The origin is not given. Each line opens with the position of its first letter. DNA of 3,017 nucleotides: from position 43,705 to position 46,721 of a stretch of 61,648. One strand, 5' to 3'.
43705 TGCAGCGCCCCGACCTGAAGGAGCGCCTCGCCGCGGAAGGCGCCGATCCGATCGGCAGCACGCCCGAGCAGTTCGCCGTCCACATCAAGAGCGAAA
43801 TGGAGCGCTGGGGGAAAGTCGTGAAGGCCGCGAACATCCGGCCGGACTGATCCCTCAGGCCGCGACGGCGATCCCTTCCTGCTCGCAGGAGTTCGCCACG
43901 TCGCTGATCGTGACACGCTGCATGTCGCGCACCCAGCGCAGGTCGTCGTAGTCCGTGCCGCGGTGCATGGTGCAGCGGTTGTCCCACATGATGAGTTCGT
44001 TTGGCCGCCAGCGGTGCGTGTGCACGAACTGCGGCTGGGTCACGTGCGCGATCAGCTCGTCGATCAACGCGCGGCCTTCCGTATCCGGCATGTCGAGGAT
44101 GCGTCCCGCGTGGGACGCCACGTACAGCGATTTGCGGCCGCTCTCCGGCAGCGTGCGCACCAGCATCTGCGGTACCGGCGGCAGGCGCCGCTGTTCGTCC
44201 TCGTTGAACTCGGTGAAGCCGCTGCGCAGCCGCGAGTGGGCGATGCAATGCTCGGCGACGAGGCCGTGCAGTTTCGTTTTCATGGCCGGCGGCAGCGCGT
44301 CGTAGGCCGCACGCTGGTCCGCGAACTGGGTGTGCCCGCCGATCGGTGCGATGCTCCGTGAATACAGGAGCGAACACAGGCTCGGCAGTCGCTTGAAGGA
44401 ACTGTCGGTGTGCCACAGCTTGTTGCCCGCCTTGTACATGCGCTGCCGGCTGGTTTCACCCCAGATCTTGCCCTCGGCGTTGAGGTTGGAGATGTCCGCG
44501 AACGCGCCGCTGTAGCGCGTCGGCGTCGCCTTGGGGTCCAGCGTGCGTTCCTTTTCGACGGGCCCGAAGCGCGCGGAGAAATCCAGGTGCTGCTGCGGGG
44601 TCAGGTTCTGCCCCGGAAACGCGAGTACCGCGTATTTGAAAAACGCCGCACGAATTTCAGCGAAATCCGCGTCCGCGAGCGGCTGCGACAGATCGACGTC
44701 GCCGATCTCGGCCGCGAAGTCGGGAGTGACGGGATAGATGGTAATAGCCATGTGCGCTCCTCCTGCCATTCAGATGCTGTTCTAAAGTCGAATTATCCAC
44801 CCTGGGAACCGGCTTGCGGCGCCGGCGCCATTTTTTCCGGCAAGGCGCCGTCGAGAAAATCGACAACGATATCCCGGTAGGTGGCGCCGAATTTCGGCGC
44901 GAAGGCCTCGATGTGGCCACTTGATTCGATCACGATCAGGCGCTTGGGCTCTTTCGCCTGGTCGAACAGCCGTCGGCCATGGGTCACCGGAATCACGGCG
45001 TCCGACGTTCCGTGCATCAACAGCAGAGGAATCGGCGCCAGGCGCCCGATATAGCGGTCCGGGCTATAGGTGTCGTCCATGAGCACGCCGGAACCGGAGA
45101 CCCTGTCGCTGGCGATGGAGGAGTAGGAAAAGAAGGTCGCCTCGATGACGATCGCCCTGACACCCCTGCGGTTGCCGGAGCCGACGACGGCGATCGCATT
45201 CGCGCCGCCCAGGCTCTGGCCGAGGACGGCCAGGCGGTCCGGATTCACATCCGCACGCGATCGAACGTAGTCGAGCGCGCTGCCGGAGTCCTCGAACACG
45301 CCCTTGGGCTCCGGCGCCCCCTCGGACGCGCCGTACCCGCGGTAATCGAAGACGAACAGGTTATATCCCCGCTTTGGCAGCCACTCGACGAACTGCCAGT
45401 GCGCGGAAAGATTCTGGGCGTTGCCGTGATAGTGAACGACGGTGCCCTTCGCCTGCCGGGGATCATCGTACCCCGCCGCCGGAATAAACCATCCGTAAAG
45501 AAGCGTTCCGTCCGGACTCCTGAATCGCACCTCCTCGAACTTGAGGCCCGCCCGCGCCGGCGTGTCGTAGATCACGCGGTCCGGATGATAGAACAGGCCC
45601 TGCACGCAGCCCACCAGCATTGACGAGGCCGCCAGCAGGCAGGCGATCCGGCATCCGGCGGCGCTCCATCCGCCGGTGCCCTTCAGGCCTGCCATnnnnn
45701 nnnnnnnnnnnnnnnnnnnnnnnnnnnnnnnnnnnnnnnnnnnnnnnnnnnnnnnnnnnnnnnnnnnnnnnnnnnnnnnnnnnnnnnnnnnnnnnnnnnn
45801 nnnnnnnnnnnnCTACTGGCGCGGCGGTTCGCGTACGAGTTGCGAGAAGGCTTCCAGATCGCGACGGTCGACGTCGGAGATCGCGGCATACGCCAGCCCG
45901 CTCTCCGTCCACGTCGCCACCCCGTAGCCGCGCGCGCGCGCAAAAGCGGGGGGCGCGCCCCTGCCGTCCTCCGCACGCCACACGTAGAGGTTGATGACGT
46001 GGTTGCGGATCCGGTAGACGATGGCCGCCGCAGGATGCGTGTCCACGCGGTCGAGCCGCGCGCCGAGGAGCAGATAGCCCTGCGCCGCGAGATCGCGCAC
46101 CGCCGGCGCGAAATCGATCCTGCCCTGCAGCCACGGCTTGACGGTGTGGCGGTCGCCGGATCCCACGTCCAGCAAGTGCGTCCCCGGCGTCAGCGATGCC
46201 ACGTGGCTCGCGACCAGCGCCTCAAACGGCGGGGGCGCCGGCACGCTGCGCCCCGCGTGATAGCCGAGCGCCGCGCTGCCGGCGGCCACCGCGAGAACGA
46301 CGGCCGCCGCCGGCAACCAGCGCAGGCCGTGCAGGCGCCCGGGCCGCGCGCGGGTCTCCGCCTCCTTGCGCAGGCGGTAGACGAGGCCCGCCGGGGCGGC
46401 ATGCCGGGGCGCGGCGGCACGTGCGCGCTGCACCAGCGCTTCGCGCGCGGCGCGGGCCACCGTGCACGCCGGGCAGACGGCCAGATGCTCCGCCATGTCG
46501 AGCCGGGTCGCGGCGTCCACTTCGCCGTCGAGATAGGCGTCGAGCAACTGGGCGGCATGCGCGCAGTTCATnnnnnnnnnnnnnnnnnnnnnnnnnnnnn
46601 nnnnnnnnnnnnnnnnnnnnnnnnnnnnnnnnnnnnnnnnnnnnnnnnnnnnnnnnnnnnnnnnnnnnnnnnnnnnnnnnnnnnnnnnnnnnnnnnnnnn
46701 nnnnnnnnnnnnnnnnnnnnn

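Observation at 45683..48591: ECF sigma / anti-sigma / propeller-cupredoxin module bracketed by 60-bp direct repeats derived from the 3' end of a gene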

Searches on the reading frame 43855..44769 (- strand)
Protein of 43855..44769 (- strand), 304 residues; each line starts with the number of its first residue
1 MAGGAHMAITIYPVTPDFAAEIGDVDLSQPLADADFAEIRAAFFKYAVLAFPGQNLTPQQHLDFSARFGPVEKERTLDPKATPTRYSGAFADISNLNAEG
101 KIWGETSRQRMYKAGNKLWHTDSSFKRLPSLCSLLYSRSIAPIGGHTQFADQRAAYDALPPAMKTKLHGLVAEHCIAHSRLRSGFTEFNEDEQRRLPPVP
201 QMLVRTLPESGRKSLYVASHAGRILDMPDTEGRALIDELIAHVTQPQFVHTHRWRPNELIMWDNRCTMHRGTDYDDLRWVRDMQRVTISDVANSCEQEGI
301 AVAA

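Call 4: search_protein_families(library=pfam, proteins=[window:43855-44769:-], max_evalue=0.01)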
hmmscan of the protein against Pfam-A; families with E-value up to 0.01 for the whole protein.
window:43855-44769:- (304 aa): 1 family
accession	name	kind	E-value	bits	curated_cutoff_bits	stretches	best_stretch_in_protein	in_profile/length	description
PF02668.22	TauD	-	7.7e-64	216.6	27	1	11-286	2-266/267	Taurine catabolism dioxygenase TauD, TfdA family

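Call 75: find_related_loci(query=window:43855-44751:-, collection=genome_contigs, flank=7000)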
Query window:43855-44751:- (298 aa) in genome_contigs; peptide patterns used: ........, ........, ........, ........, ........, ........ (x = any residue, [..] = any of these).
599 stretches matched a pattern (row limit reached: there are more); 535 encode a relative of the query (tblastn E <= 1e-3); the best 80 are kept; 80 distinct loci.
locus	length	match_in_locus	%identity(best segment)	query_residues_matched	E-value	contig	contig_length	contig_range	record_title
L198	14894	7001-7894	88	1-298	0e+0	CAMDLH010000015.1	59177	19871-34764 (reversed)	MAG: Bordetella parapertussis isolate TH-11nov19-107 genome assembly, contig: TH-11nov19-C1025, whole genome shotgun seq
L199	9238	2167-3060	87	1-298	0e+0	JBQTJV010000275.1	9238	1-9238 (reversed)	MAG: Betaproteobacteria bacterium isolate SAW11 c_000000426513, whole genome shotgun sequence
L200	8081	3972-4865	82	1-298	8e-172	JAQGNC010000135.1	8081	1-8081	MAG: Betaproteobacteria bacterium isolate RYN_577 scaffold_1046902, whole genome shotgun sequence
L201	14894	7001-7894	81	1-298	2e-169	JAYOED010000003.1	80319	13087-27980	MAG: Burkholderiales bacterium isolate 139553_S155_concoct_bins.tsv.005 NODE_349_length_80319_cov_6.127268, whole genome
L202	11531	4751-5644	81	1-298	4e-168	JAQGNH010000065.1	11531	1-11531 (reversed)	MAG: Betaproteobacteria bacterium isolate RYN_582 scaffold_3143784, whole genome shotgun sequence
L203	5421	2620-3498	81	1-293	1e-169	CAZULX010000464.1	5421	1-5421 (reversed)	MAG TPA_asm: uncultured Streptomycetaceae bacterium isolate binchicken_co31_378 genome assembly, contig: k141_153326, wh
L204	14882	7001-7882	80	1-294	1e-166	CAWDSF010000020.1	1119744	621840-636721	MAG: uncultured beta proteobacterium isolate MFD00392.bin.2.342 genome assembly, contig: contig_6802, whole genome shotg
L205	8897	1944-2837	79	1-298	2e-166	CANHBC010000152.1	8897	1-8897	MAG: Betaproteobacteria bacterium isolate RE-16jun15-17 genome assembly, contig: RE-16jun15-C7915, whole genome shotgun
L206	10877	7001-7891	80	1-298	1e-165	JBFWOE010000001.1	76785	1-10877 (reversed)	MAG: Burkholderiales bacterium isolate CA_2019_TPBF_129 NODE_2652_length_76785_cov_5.491743_TPBF, whole genome shotgun s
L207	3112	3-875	81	8-298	4e-173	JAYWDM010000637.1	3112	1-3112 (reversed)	MAG: Betaproteobacteria bacterium isolate GL95_UP_metabat_55_sub GL95_UP_metabat_55_sub_636, whole genome shotgun sequen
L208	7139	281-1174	79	1-298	6e-165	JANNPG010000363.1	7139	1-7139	MAG: Betaproteobacteria bacterium isolate SOY_34_metabat_162 SOY_34_k141_4088487, whole genome shotgun sequence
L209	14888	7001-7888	80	1-296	3e-164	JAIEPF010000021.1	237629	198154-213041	MAG: Burkholderiales bacterium isolate co.spades.DASTOOL.1kb_167 c_000000445170, whole genome shotgun sequence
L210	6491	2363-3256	78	1-298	5e-165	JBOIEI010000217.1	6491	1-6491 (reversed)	MAG: Burkholderiales bacterium isolate SC-S_metawrap_bin.91 k127_5229089, whole genome shotgun sequence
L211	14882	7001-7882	80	1-294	4e-164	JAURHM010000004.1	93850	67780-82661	MAG: Burkholderiales bacterium isolate SFB_649D_50_9 k141_1256253_length_93850_cov_13.0567, whole genome shotgun sequenc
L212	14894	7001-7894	77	1-298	4e-163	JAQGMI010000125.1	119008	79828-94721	MAG: Betaproteobacteria bacterium isolate RYN_557 scaffold_2281600, whole genome shotgun sequence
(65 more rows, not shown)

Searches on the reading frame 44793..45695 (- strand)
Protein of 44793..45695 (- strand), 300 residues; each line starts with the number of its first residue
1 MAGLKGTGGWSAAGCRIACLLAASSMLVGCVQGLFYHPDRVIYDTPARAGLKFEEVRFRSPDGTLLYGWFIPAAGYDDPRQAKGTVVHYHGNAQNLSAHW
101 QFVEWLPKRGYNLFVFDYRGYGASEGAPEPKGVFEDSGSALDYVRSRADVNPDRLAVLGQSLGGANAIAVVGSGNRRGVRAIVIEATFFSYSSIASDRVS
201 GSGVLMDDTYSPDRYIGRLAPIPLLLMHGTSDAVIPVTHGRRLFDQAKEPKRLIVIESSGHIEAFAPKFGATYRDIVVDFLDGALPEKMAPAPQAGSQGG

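Call 4: search_protein_families(library=pfam, proteins=[window:44793-45695:-], max_evalue=0.01)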
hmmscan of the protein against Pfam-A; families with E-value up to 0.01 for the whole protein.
window:44793-45695:- (300 aa): 8 families
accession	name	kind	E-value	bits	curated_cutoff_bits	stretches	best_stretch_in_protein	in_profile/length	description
PF12146.15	Hydrolase_4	-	8.1e-19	68.3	27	2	81-192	2-114/239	Serine aminopeptidase, S33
PF00561.26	Abhydrolase_1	-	2.8e-15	57.1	25.8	1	85-190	2-108/245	alpha/beta hydrolase fold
PF00326.27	Peptidase_S9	-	2.1e-09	37.6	22.6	1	104-281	8-206/213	Prolyl oligopeptidase family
PF12697.13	Abhydrolase_6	-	5.2e-08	34.3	26.3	1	90-187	5-94/217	Alpha/beta hydrolase family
PF02129.25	Peptidase_S15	-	5.2e-08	33.3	23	1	89-191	28-132/262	X-Pro dipeptidyl-peptidase (S15 family)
PF05448.18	AXE1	-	1.2e-07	31.2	21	1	131-174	154-197/321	Acetyl xylan esterase (AXE1)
PF20434.5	BD-FAE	-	8.7e-07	29.1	26.8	0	100-170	37-106/215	BD-FAE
PF03959.19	FSH1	-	0.00081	19.6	21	1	131-261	79-199/211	Serine hydrolase (FSH1)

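Call 9: find_related_loci(query=window:44793-45695:-, collection=genome_contigs, flank=10000)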
Query window:44793-45695:- (300 aa) in genome_contigs; peptide patterns used: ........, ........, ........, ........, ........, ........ (x = any residue, [..] = any of these).
53 stretches matched a pattern; 7 encode a relative of the query (tblastn E <= 1e-3); 7 distinct loci.
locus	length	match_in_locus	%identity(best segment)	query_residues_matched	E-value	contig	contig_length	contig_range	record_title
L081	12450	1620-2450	73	12-288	6e-142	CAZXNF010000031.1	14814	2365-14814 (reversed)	MAG TPA_asm: uncultured Streptomycetaceae bacterium isolate SRP128246_co1_353 genome assembly, contig: NODE_9133_length_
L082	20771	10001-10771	48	15-265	7e-83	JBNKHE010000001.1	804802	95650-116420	MAG: Pontiella sp. isolate E1E2.bin.11.permissive NODE_1_length_804802_cov_8.811193, whole genome shotgun sequence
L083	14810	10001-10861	48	4-285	1e-78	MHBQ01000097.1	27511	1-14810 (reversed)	MAG: Lentisphaerae bacterium RIFOXYC12_FULL_60_16 rifoxyc3_full_scaffold_327, whole genome shotgun sequence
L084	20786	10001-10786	50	29-285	4e-76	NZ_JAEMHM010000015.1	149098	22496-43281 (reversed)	Geomesophilobacter sediminis strain Red875 NODE_15_length_149098_cov_148.717657, whole genome shotgun sequence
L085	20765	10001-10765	44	18-266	3e-67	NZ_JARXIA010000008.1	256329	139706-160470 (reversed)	Pelagicoccus sp. SDUM812005 scaffold_8_length=256330, whole genome shotgun sequence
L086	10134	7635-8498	31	10-287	8e-40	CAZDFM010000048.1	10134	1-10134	MAG TPA_asm: uncultured Pseudobdellovibrionaceae bacterium isolate SRP329715_co2_126 genome assembly, contig: NODE_11932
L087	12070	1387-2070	21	53-265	3e-10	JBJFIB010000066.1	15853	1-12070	MAG: Acutalibacteraceae bacterium isolate PUUB61_bin.007 NODE_1741_length_15853_cov_9.432397, whole genome shotgun seque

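Call 20: find_related_loci(query=window:44793-45695:-, collection=metagenome_contigs, flank=6000)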
Query window:44793-45695:- (300 aa) in metagenome_contigs; peptide patterns used: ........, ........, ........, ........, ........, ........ (x = any residue, [..] = any of these).
80 stretches matched a pattern; 8 encode a relative of the query (tblastn E <= 1e-3); 8 distinct loci.
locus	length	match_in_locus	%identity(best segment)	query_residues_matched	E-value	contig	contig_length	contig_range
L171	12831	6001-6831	73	12-288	3e-142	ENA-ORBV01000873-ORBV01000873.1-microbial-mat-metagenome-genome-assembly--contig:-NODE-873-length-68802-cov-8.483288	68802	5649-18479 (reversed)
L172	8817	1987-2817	73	12-288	3e-142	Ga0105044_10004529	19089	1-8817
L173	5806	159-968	69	19-288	2e-133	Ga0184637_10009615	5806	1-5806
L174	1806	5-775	71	29-285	8e-140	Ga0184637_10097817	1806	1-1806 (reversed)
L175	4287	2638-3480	59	7-282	2e-114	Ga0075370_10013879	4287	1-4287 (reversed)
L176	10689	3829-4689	49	4-285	1e-79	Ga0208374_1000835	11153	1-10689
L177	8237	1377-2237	48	4-285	8e-79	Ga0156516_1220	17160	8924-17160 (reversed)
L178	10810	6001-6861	48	4-285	8e-79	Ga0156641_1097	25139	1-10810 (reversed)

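Call 24: search_protein_families(library=ncbifam, proteins=[window:44793-45695:-], max_evalue=0.01)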
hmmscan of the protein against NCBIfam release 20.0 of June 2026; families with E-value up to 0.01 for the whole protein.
window:44793-45695:- (300 aa): 20 families
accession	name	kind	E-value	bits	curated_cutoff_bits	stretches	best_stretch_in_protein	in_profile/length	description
NF047920.1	lactonase_UilS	equivalog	7.5e-17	62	400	2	101-194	43-137/285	UilS family quorum-quenching N-acyl-homoserine lactonase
NF050089.1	i_nPHAscl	equivalog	8.4e-08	31.6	300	1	76-173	11-104/288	intracellular short-chain-length polyhydroxyalkanoate depolymerase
NF045632.1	hydroxlase_HsaD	equivalog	3.6e-07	29.4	400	1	80-257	31-206/290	4,5:9,10-diseco-3-hydroxy-5,9,17-trioxoandrosta-1(10),2-diene-4-oate hydrolase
TIGR02427.1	protocat_pcaD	equivalog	4.5e-07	29.5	255.85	0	108-187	37-112/251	3-oxoadipate enol-lactonase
NF007857.0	PRK10566.1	equivalog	7.5e-06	25.9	201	1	144-248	98-213/249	esterase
NF052543.1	PhlpBipLPA4030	equivalog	2.9e-05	23.5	450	1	78-176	65-165/312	phospholipase BipL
NF052610.1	macro_16_ester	equivalog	4.2e-05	23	420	1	213-261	213-262/281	alpha/beta fold macrolide esterase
NF011457.0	PRK14875.1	equivalog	4.8e-05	22.5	307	0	221-262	315-352/372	acetoin dehydrogenase dihydrolipoyllysine-residue acetyltransferase subunit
TIGR01738.1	bioH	equivalog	5.2e-05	23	206.95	0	83-190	4-101/245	pimeloyl-ACP methyl ester esterase BioH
NF033124.1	estX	equivalog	0.00018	20.7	600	1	213-261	212-261/280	macrolide esterase EstX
NF045945.1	ProImpepLactob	equivalog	0.00022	20.8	400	1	86-190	30-134/293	proline iminopeptidase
NF050058.1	e_dPHAscl_type1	hypoth_equivalog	0.00027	20.5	150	1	141-249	92-206/276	extracellular catalytic domain type 1 short-chain-length polyhydroxyalkanoate depolymerase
NF053684.1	esterase_mleBCA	exception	0.0003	20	570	1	220-262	223-264/281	BCA family alpha/beta fold macrolide esterase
NF051488.1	bifunc_PcaDC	exception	0.00031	20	390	0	109-177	37-102/375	bifunctional 3-oxoadipate enol-lactonase/4-carboxymuconolactone decarboxylase PcaDC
TIGR00976.1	CocE_NonD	subfamily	0.00035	19.7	66.3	1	103-233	46-167/550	CocE/NonD family hydrolase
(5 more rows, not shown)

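Call 50: find_homologous_proteins(query=window:44793-45695:-, max_evalue=1e-30)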
Query window:44793-45695:- (300 aa): 3268 proteins with E <= 1e-30 among 7276 candidates; the best 120 are listed.
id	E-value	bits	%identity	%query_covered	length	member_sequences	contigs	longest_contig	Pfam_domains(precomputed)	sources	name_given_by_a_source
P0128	4.8e-201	684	100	100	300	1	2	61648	PF02129.25,PF00326.28,PF05448.19,PF12697.14,PF00561.27,PF12146.16,PF20434.6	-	-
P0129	6.4e-140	483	76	89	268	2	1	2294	PF02129.25,PF00326.28,PF05448.19,PF12697.14,PF00561.27,PF12146.16,PF20434.6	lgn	-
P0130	3.7e-138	478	73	92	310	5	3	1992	PF02129.25,PF00326.28,PF05448.19,PF12697.14,PF00561.27,PF12146.16,PF20434.6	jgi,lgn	-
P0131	1.7e-136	472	71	93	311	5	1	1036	PF02129.25,PF00326.28,PF05448.19,PF12697.14,PF00561.27,PF12146.16,PF20434.6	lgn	-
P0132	2.7e-135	468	72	92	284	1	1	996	PF02129.25,PF00326.28,PF05448.19,PF12697.14,PF00561.27,PF12146.16,PF20434.6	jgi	jgi:fermentation-respiration switch protein FrsA (DUF1100 family)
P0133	2.9e-133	462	76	85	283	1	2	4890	PF00326.28,PF05448.19,PF12697.14,PF00561.27,PF12146.16,PF20434.6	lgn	-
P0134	9.0e-131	453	69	91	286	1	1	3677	PF02129.25,PF00326.28,PF05448.19,PF12697.14,PF00561.27,PF12146.16,PF20434.6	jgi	jgi:fermentation-respiration switch protein FrsA (DUF1100 family)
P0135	4.7e-129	448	69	90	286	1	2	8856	PF02129.25,PF00326.28,PF05448.19,PF12697.14,PF00561.27,PF12146.16,PF20434.6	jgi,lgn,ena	-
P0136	1.2e-128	446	73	86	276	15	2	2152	PF00326.28,PF05448.19,PF12697.14,PF00561.27,PF12146.16,PF20434.6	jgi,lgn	jgi:fermentation-respiration switch protein FrsA (DUF1100 family)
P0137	2.0e-128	446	67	95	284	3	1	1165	PF02129.25,PF00326.28,PF05448.19,PF12697.14,PF00561.27,PF12146.16,PF08386.17,PF20434.6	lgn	-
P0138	2.5e-128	445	72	87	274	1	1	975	PF02129.25,PF00326.28,PF05448.19,PF12697.14,PF00561.27,PF12146.16,PF08386.17,PF20434.6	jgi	jgi:fermentation-respiration switch protein FrsA (DUF1100 family)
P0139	3.1e-128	445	67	95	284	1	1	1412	PF02129.25,PF00326.28,PF05448.19,PF12697.14,PF00561.27,PF12146.16,PF08386.17,PF20434.6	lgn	-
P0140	3.7e-128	445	72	85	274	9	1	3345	PF00326.28,PF05448.19,PF12697.14,PF00561.27,PF12146.16,PF20434.6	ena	-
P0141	3.8e-128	445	71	89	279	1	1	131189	PF00326.28,PF05448.19,PF12697.14,PF00561.27,PF12146.16,PF20434.6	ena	-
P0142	3.9e-128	445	72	87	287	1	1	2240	PF02129.25,PF00326.28,PF05448.19,PF12697.14,PF00561.27,PF12146.16,PF20434.6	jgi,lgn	jgi:hypothetical protein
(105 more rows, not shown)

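Call 52: find_encoding_contigs(protein=P0133, flank=10000, max_places=4)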
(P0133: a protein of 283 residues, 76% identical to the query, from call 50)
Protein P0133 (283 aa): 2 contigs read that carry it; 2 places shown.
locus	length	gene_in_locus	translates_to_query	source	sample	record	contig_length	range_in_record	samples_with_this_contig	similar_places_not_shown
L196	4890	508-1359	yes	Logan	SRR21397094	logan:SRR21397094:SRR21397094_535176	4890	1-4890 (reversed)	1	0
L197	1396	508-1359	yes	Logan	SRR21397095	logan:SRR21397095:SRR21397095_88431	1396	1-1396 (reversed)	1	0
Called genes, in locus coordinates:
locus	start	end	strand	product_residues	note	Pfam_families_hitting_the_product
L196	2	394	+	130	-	?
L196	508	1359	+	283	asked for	PF05448:AXE1 (faint), PF12146:Hydrolase_4, PF20434:BD-FAE (faint), PF00561:Abhydrolase_1, PF12697:Abhydrolase_6 (weak), PF00326:Peptidase_S9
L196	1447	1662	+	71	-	PF09957:VapB_antitoxin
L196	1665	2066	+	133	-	PF01850:PIN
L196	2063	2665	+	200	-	-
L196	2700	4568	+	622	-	PF02810:SEC-C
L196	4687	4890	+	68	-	?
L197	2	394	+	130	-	?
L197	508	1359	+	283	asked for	PF05448:AXE1 (faint), PF12146:Hydrolase_4, PF20434:BD-FAE (faint), PF00561:Abhydrolase_1, PF12697:Abhydrolase_6 (weak), PF00326:Peptidase_S9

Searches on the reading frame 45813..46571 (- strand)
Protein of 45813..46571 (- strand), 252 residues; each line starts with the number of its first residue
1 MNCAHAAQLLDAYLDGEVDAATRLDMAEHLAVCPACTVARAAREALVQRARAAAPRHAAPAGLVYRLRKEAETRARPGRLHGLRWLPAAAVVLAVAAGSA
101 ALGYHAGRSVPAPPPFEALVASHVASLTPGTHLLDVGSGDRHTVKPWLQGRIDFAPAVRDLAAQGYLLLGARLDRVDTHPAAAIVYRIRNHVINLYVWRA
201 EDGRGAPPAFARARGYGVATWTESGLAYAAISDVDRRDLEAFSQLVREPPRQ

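Call 4: search_protein_families(library=pfam, proteins=[window:45813-46571:-], max_evalue=0.01)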
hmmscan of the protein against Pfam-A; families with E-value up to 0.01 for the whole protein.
window:45813-46571:- (252 aa): 1 family
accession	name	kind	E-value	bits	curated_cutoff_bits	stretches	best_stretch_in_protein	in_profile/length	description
PF13490.11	zf-HC2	-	7.7e-09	35.9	22.2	1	3-36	1-34/35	Putative zinc-finger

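Call 24: search_protein_families(library=ncbifam, proteins=[window:45813-46571:-], max_evalue=0.01)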
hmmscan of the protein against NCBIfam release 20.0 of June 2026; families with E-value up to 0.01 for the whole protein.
window:45813-46571:- (252 aa): 4 families
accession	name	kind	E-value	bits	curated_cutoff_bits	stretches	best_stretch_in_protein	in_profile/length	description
NF052368.1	antisigmaE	subfamily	1.1e-07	31.5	50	1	1-37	2-38/48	anti-sigma factor family protein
TIGR03988.1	antisig_RsrA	equivalog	1.4e-05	25.1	62.5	1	3-70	2-69/77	mycothiol system anti-sigma-R factor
NF052375.1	antisigma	equivalog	5.7e-05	23.2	100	1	9-126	1-127/217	anti-sigma factor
TIGR02451.1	anti_sig_ChrR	subfamily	6.4e-05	22.9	124.5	1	7-47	5-45/216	ChrR family anti-sigma-E factor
